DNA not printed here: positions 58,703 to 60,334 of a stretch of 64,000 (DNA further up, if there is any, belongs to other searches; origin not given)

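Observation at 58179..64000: Wood-Ljungdahl corrinoid module acsC-RACo-cooC-acsD-acsE in Moorella gene order, but headed by larB instead of CODH/ACS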

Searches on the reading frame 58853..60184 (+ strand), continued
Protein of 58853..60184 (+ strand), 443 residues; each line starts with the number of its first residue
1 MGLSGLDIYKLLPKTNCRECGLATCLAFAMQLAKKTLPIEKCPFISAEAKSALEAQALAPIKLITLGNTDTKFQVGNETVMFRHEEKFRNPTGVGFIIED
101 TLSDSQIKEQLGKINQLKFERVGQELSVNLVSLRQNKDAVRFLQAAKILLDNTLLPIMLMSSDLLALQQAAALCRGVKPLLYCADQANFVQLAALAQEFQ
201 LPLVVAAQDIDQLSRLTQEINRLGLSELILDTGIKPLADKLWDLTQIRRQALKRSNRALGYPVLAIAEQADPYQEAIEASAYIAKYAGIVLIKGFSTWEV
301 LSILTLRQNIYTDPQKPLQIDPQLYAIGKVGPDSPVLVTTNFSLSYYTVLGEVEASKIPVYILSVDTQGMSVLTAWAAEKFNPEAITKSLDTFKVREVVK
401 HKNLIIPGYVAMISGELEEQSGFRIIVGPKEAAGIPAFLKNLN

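Call 60: find_encoding_contigs(protein=P0006, flank=10000, max_places=2)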
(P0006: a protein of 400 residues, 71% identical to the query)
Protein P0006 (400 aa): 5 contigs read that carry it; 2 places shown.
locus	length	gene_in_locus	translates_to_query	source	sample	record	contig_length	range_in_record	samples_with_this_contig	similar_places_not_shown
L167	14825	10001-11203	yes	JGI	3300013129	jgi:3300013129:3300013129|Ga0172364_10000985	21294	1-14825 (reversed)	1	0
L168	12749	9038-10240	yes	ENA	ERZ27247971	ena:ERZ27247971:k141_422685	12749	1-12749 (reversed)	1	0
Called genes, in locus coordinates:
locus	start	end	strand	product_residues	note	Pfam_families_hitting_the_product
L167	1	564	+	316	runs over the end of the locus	PF04166:PdxA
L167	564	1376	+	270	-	PF00398:RrnaAD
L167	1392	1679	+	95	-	PF02686:GatC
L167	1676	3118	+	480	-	PF01425:Amidase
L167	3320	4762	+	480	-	PF02934:GatB_N, PF02637:GatB_Yqey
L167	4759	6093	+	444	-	PF22694:CtpB_N-like, PF00595:PDZ, PF13180:PDZ_2, PF17820:PDZ_6, PF03572:Peptidase_S41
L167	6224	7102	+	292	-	PF04748:Polysacc_deac_2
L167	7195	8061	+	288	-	PF00814:TsaD, PF22521:HypF_C_2 (weak)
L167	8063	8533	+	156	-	PF02308:MgtC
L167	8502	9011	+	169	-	PF04519:Bactofilin, PF12728:HTH_17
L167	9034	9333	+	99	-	PF12728:HTH_17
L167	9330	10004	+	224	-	PF00731:AIRC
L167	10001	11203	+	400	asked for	PF01969:Ni_insertion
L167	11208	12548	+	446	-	PF04060:FeS, PF03599:CdhD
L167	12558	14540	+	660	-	PF00111:Fer2, PF17650:RACo_linker, PF17651:Raco_middle, PF14574:RACo_C_ter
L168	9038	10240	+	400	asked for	PF01969:Ni_insertion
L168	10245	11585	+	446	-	PF04060:FeS, PF03599:CdhD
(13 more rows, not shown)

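Call 62: find_homologous_proteins(query=L127:7783-9969:+, max_evalue=1e-100)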
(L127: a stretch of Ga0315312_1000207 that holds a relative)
Query L127:7783-9969:+ (728 aa): 7995 proteins with E <= 1e-100 among 8000 candidates; the best 120 are listed.
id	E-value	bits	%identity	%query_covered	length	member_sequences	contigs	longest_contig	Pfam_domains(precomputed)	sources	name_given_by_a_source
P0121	0.0e+0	1652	100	100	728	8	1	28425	PF18537.7,PF19436.5,PF03598.21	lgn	-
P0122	0.0e+0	1212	72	100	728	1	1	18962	PF18537.7,PF19436.5,PF03598.21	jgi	jgi:acetyl-CoA synthase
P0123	0.0e+0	1209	72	100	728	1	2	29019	PF18537.7,PF19436.5,PF03598.21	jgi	-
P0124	0.0e+0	1203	72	100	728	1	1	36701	PF18537.7,PF19436.5,PF03598.21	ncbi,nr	ncbi:MAG: acetyl-CoA decarbonylase/synthase complex subunit alpha/beta [Armatimonadota bacterium]|nr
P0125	0.0e+0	1187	71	100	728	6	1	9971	PF18537.7,PF19436.5,PF03598.21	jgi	jgi:acetyl-CoA synthase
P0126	0.0e+0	1185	71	100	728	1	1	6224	PF18537.7,PF19436.5,PF03598.21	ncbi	-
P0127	0.0e+0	1180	70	100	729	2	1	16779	PF18537.7,PF19436.5,PF03598.21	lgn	-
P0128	0.0e+0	1177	70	100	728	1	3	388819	PF18537.7,PF19436.5,PF03598.21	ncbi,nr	ncbi:MAG: acetyl-CoA decarbonylase/synthase complex subunit alpha/beta [Armatimonadota bacterium]|nr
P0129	0.0e+0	1176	70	100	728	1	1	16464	PF18537.7,PF19436.5,PF03598.21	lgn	-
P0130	0.0e+0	1170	69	100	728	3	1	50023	PF18537.7,PF19436.5,PF03598.21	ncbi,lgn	-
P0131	0.0e+0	1169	69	100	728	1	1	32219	PF18537.7,PF19436.5,PF03598.21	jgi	-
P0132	0.0e+0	1167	69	100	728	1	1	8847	PF18537.7,PF19436.5,PF03598.21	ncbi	-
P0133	0.0e+0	1166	68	100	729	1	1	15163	PF18537.7,PF19436.5,PF03598.21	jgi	jgi:acetyl-CoA synthase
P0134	0.0e+0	1163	68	100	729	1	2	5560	PF18537.7,PF19436.5,PF03598.21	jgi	jgi:acetyl-CoA synthase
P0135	0.0e+0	1162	68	100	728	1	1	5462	PF18537.7,PF19436.5,PF03598.21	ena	-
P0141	0.0e+0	1155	68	100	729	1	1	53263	PF18537.7,PF19436.5,PF03598.21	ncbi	ncbi:MAG: acetyl-CoA decarbonylase/synthase complex subunit alpha/beta [Candidatus Omnitrophota bact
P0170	0.0e+0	1131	66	100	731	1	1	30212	PF18537.7,PF19436.5,PF03598.21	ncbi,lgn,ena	-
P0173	0.0e+0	1130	66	100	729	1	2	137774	PF18537.7,PF19436.5,PF03598.21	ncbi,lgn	-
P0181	0.0e+0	1124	66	100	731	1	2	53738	PF18537.7,PF19436.5,PF03598.21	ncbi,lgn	-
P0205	0.0e+0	1112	64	100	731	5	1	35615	PF18537.7,PF19436.5,PF03598.21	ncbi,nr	ncbi:MAG: CO dehydrogenase/CO-methylating acetyl-CoA synthase complex subunit beta [Omnitrophica bac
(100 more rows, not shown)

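Call 63: find_encoding_contigs(protein=P0141, flank=10000, max_places=2)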
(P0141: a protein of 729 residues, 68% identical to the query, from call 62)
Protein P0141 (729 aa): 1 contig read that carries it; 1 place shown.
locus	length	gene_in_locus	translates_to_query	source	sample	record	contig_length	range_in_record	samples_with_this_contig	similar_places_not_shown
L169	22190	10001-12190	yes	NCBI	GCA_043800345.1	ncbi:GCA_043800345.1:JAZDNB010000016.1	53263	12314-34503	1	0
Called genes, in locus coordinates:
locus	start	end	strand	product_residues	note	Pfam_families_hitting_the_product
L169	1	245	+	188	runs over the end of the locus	PF01613:Flavin_Reduct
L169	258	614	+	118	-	PF00166:Cpn10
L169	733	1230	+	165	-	PF02915:Rubrerythrin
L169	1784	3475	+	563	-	PF01268:FTHFS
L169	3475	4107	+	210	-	PF04961:FTCD_C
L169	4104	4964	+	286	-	PF00763:THF_DHG_CYH, PF02882:THF_DHG_CYH_C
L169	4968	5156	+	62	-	PF10133:CooT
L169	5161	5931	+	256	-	PF00142:Fer4_NifH (weak), PF01656:CbiA, PF02374:ArsA_ATPase (weak), PF10609:ParA (faint), PF13614:AAA_31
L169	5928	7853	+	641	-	PF03063:Prismane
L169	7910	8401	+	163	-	PF13187:Fer4_9 (faint), PF13247:Fer4_11, PF12838:Fer4_7 (weak), PF00037:Fer4 (weak)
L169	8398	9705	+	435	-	PF03486:HI0933_like (faint), PF07992:Pyr_redox_2, PF01266:DAO (faint), PF13738:Pyr_redox_3, PF00070:Pyr_redox, PF18267:Rubredoxin_C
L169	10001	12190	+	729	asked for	PF18537:CODH_A_N, PF03598:CdhC, PF19436:ACS_CODH_B_C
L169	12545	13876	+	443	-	PF04060:FeS, PF03599:CdhD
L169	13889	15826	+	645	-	PF00111:Fer2, PF17650:RACo_linker, PF17651:Raco_middle, PF14574:RACo_C_ter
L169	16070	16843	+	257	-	PF00142:Fer4_NifH (faint), PF01656:CbiA, PF02374:ArsA_ATPase (weak), PF13614:AAA_31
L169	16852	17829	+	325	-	PF03599:CdhD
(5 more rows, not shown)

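Call 64: find_encoding_contigs(protein=P0205, flank=10000, max_places=2)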
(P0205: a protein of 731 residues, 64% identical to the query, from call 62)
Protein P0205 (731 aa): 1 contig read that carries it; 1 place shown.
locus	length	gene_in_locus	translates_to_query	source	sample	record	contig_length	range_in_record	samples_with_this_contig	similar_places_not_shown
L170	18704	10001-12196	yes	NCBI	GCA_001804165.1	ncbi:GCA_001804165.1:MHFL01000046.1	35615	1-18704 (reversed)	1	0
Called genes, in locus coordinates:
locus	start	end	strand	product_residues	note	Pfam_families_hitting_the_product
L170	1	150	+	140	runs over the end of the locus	PF01245:Ribosomal_L19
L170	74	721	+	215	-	PF01351:RNase_HII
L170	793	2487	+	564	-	PF01268:FTHFS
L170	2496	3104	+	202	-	PF04961:FTCD_C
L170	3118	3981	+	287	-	PF00763:THF_DHG_CYH, PF02882:THF_DHG_CYH_C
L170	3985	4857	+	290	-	PF02219:MTHFR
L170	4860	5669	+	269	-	PF01656:CbiA, PF02374:ArsA_ATPase (weak), PF13614:AAA_31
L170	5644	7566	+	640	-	PF03063:Prismane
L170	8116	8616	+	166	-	PF13187:Fer4_9 (faint), PF13484:Fer4_16 (faint), PF13247:Fer4_11, PF12838:Fer4_7 (weak), PF00037:Fer4 (weak), PF12837:Fer4_6 (weak)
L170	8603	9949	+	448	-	PF03486:HI0933_like (faint), PF07992:Pyr_redox_2, PF13738:Pyr_redox_3 (weak), PF00070:Pyr_redox, PF00890:FAD_binding_2 (faint), PF18267:Rubredoxin_C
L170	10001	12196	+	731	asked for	PF18537:CODH_A_N, PF03598:CdhC, PF19436:ACS_CODH_B_C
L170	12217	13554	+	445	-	PF04060:FeS, PF03599:CdhD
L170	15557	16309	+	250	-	PF01656:CbiA, PF02374:ArsA_ATPase (weak), PF13614:AAA_31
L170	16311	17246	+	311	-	PF03599:CdhD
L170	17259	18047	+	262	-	PF03599:CdhD, PF00809:Pterin_bind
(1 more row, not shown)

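Call 65: find_encoding_contigs(protein=P0181, flank=10000, max_places=2)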
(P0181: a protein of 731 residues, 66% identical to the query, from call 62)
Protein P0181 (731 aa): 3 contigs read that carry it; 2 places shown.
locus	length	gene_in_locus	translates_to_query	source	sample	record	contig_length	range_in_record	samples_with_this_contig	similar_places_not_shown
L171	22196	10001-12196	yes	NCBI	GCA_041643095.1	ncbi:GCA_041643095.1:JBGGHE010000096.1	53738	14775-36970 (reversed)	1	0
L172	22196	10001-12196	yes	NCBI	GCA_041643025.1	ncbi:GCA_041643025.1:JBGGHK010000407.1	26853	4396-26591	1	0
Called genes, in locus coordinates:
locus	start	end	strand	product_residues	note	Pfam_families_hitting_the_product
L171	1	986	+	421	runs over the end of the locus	PF00275:EPSP_synthase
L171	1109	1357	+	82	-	PF00886:Ribosomal_S16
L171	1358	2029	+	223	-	PF01746:tRNA_m1G_MT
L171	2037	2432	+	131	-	PF01245:Ribosomal_L19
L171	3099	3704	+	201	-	PF04961:FTCD_C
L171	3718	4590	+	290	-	PF00763:THF_DHG_CYH, PF02882:THF_DHG_CYH_C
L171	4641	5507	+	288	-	PF02219:MTHFR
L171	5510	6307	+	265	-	PF00142:Fer4_NifH (weak), PF01656:CbiA, PF02374:ArsA_ATPase (weak), PF13614:AAA_31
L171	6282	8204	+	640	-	PF03063:Prismane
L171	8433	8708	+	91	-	PF12838:Fer4_7 (faint), PF13247:Fer4_11, PF00037:Fer4, PF12837:Fer4_6 (weak), PF13484:Fer4_16 (faint)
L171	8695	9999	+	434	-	PF03486:HI0933_like (faint), PF07992:Pyr_redox_2, PF01266:DAO (faint), PF13738:Pyr_redox_3 (faint), PF00070:Pyr_redox, PF18267:Rubredoxin_C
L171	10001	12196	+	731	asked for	PF18537:CODH_A_N, PF03598:CdhC, PF19436:ACS_CODH_B_C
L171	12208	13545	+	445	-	PF04060:FeS, PF03599:CdhD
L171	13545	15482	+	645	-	PF00111:Fer2, PF17650:RACo_linker, PF17651:Raco_middle, PF14574:RACo_C_ter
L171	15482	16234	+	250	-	PF00142:Fer4_NifH (weak), PF01656:CbiA, PF10609:ParA (weak), PF13614:AAA_31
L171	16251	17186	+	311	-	PF03599:CdhD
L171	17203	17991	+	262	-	PF03599:CdhD, PF00809:Pterin_bind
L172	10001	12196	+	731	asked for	PF18537:CODH_A_N, PF03598:CdhC, PF19436:ACS_CODH_B_C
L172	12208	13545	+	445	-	PF04060:FeS, PF03599:CdhD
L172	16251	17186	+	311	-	PF03599:CdhD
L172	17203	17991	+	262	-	PF03599:CdhD, PF00809:Pterin_bind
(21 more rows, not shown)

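Call 66: find_encoding_contigs(protein=P0170, flank=10000, max_places=2)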
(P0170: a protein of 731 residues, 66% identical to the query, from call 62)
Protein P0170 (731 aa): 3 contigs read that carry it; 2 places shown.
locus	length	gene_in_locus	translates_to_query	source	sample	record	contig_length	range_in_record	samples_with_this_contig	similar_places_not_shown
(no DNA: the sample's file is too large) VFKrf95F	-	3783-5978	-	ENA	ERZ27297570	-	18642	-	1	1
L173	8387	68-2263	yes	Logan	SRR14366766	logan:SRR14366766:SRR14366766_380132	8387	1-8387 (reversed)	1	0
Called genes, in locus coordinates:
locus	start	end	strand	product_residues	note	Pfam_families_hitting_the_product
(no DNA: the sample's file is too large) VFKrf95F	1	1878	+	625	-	?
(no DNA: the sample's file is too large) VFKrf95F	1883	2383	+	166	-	PF13187:Fer4_9 (faint), PF13247:Fer4_11, PF12838:Fer4_7 (weak), PF00037:Fer4 (weak)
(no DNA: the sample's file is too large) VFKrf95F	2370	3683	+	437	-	PF03486:HI0933_like (faint), PF07992:Pyr_redox_2, PF01266:DAO (faint), PF13738:Pyr_redox_3 (weak), PF00070:Pyr_redox, PF18267:Rubredoxin_C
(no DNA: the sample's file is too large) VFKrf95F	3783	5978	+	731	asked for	PF18537:CODH_A_N, PF03598:CdhC, PF19436:ACS_CODH_B_C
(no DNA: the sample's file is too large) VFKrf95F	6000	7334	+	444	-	PF04060:FeS, PF03599:CdhD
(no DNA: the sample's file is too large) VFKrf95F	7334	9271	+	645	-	PF00111:Fer2, PF17650:RACo_linker, PF17651:Raco_middle, PF14574:RACo_C_ter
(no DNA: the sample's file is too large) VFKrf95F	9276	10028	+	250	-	PF01656:CbiA, PF02374:ArsA_ATPase (weak), PF13614:AAA_31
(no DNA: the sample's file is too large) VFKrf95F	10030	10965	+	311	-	PF03599:CdhD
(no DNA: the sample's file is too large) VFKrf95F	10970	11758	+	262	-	PF03599:CdhD, PF00809:Pterin_bind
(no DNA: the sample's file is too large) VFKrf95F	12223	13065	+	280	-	PF02548:Pantoate_transf, PF01177:Asp_Glu_race (faint)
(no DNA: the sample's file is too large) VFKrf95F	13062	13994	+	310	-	PF01210:NAD_Gly3P_dh_N, PF02558:ApbA, PF03721:UDPG_MGDP_dh_N (faint), PF03807:F420_oxidored (weak), PF08546:ApbA_C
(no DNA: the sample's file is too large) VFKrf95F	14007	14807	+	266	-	PF00809:Pterin_bind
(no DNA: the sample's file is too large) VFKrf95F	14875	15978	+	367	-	PF01656:CbiA (weak), PF13500:AAA_26, PF07085:DRTGG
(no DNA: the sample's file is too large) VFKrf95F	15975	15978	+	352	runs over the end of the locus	PF02424:ApbE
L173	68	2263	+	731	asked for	PF18537:CODH_A_N, PF03598:CdhC, PF19436:ACS_CODH_B_C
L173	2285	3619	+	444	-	PF04060:FeS, PF03599:CdhD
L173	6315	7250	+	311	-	PF03599:CdhD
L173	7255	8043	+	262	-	PF03599:CdhD, PF00809:Pterin_bind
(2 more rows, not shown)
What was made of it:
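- Closest known: Moorella thermoacetica / Carboxydothermus hydrogenoformans acs gene cluster. Same: The same order is seen directly in canonical clusters fetched here (calls 63-66).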

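Call 68: find_homologous_proteins(query=P0181, max_evalue=1e-100)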
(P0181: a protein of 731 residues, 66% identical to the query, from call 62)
Query P0181 (731 aa): 7994 proteins with E <= 1e-100 among 8000 candidates; the best 120 are listed.
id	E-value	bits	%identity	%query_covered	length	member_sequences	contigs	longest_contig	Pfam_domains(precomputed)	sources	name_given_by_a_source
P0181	0.0e+0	1666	100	100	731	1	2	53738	PF18537.7,PF19436.5,PF03598.21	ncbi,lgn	-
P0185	0.0e+0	1589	94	100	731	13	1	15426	PF18537.7,PF19436.5,PF03598.21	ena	-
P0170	0.0e+0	1560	92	100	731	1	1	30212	PF18537.7,PF19436.5,PF03598.21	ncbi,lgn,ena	-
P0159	0.0e+0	1540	91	100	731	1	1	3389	PF18537.7,PF19436.5,PF03598.21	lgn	-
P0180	0.0e+0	1532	90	100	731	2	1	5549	PF18537.7,PF19436.5,PF03598.21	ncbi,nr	ncbi:MAG: CO dehydrogenase/CO-methylating acetyl-CoA synthase complex subunit beta [Candidatus Omnit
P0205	0.0e+0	1512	88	100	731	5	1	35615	PF18537.7,PF19436.5,PF03598.21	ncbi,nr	ncbi:MAG: CO dehydrogenase/CO-methylating acetyl-CoA synthase complex subunit beta [Omnitrophica bac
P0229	0.0e+0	1478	86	100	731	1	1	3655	PF18537.7,PF19436.5,PF03598.21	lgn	-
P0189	0.0e+0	1407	82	100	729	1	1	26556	PF18537.7,PF19436.5,PF03598.21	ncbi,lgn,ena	-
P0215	0.0e+0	1384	80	100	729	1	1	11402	PF18537.7,PF19436.5,PF03598.21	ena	-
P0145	0.0e+0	1359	79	100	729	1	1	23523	PF18537.7,PF19436.5,PF03598.21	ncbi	-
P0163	0.0e+0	1350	78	100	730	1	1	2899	PF18537.7,PF19436.5,PF03598.21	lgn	-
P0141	0.0e+0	1347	77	100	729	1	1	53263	PF18537.7,PF19436.5,PF03598.21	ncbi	ncbi:MAG: acetyl-CoA decarbonylase/synthase complex subunit alpha/beta [Candidatus Omnitrophota bact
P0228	0.0e+0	1328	76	100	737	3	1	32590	PF18537.7,PF19436.5,PF03598.21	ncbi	-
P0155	0.0e+0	1325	77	100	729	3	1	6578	PF18537.7,PF19436.5,PF03598.21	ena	-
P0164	0.0e+0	1323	77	100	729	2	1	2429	PF18537.7,PF19436.5,PF03598.21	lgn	-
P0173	0.0e+0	1246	71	100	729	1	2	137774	PF18537.7,PF19436.5,PF03598.21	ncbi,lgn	-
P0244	0.0e+0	1169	69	100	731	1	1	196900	PF18537.7,PF19436.5,PF03598.21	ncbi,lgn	-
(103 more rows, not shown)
